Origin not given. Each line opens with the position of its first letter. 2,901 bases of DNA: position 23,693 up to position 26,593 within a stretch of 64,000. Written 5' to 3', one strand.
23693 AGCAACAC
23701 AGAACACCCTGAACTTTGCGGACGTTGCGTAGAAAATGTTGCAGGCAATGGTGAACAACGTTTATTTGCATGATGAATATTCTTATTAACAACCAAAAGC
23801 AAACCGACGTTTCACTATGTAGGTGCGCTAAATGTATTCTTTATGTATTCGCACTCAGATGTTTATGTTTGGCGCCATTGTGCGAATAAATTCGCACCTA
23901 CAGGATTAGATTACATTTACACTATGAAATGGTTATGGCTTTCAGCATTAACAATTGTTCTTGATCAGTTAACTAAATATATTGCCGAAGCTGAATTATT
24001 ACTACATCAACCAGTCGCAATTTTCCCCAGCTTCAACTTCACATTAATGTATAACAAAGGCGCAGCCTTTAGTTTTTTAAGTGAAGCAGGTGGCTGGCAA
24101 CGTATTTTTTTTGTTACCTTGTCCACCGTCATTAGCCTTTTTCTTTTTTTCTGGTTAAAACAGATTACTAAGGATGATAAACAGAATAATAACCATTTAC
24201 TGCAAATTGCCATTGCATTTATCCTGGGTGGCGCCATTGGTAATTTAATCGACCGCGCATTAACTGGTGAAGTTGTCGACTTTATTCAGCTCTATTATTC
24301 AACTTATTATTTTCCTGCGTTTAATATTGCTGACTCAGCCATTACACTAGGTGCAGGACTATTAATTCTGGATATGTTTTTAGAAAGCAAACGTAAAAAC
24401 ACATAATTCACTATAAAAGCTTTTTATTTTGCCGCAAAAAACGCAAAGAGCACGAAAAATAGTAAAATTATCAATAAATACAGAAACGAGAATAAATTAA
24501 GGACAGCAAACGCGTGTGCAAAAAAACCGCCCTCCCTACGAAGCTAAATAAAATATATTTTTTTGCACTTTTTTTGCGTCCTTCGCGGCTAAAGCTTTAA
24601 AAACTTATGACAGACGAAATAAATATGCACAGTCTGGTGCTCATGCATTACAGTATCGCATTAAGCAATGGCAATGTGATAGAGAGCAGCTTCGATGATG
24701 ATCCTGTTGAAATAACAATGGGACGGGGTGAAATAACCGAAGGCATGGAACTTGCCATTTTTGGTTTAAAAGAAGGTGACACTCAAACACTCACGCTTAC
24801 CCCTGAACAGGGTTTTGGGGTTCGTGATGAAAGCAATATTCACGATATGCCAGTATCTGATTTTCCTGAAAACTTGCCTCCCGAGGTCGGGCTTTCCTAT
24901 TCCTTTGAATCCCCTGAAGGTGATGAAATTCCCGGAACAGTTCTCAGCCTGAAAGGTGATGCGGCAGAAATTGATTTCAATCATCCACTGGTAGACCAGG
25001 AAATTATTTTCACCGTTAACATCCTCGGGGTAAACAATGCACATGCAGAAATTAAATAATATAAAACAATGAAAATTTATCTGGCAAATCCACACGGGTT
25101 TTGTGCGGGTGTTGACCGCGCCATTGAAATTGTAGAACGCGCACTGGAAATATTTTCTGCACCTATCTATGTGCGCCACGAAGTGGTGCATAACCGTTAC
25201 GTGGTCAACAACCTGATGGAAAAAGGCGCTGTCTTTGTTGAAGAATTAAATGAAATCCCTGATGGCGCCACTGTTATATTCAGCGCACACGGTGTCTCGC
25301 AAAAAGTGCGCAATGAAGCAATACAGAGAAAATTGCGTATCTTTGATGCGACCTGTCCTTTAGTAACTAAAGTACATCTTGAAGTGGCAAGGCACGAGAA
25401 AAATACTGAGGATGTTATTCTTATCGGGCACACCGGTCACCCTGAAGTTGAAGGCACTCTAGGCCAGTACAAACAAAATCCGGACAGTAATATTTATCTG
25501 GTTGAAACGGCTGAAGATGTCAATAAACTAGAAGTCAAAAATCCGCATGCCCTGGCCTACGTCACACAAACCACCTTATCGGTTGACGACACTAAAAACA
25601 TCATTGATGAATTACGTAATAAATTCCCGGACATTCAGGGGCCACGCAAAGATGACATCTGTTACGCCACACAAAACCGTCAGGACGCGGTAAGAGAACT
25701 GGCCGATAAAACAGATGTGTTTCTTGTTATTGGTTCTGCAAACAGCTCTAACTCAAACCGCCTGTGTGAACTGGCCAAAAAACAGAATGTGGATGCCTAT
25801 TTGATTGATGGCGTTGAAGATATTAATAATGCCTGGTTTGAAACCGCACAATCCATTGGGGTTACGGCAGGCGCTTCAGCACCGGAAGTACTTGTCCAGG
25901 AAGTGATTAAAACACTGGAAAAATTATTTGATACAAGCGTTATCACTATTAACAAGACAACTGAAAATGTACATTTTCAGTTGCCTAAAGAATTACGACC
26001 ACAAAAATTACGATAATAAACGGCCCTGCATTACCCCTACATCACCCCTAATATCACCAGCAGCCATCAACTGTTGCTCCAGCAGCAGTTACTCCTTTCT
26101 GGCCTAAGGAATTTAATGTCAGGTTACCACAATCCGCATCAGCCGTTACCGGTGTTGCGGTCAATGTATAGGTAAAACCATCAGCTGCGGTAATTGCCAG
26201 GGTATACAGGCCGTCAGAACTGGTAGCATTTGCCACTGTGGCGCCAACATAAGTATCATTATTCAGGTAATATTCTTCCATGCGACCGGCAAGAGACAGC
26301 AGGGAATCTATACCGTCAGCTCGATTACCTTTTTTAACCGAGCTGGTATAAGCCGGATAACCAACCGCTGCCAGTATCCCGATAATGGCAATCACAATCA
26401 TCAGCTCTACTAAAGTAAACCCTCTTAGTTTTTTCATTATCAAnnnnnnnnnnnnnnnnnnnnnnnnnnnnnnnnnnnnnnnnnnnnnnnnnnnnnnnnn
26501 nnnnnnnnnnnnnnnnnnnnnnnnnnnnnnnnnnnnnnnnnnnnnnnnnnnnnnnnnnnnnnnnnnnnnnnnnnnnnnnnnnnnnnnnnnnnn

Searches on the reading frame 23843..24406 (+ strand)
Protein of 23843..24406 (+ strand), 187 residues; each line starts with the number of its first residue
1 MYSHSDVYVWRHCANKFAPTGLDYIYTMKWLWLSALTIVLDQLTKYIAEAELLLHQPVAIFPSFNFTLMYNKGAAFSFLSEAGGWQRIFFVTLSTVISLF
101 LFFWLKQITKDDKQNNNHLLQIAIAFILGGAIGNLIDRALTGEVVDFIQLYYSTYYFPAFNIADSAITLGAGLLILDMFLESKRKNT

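Call 65: search_protein_families(library=pfam, proteins=[window:23843-24406:+], max_evalue=0.001)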
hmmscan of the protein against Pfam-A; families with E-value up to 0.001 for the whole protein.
window:23843-24406:+ (187 aa): 1 family
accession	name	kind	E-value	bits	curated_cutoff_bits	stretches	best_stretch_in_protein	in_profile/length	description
PF01252.23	Peptidase_A8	-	8.5e-42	143.2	25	1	34-179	2-141/142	Signal peptidase (SPase) II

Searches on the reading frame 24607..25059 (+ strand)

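Call 65: search_protein_families(library=pfam, proteins=[window:24607-25059:+], max_evalue=0.001)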
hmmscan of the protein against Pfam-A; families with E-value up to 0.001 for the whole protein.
window:24607-25059:+ (150 aa): 1 family
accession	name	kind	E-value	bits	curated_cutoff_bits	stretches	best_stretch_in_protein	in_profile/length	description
PF00254.34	FKBP_C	-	2.7e-12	47.3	21.1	1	6-76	6-77/94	FKBP-type peptidyl-prolyl cis-trans isomerase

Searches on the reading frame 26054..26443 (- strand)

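Call 65: search_protein_families(library=pfam, proteins=[window:26054-26443:-], max_evalue=0.001)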
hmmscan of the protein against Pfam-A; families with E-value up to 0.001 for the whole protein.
window:26054-26443:- (129 aa): 2 families
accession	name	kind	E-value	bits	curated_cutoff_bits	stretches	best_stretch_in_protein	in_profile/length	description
PF16732.10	ComP_DUS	-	4.5e-21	76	27.3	1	30-109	1-87/87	Type IV minor pilin ComP, DNA uptake sequence receptor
PF07963.17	N_methyl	-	9.6e-10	38.1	21.2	1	3-29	1-27/27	Prokaryotic N-terminal methylation motif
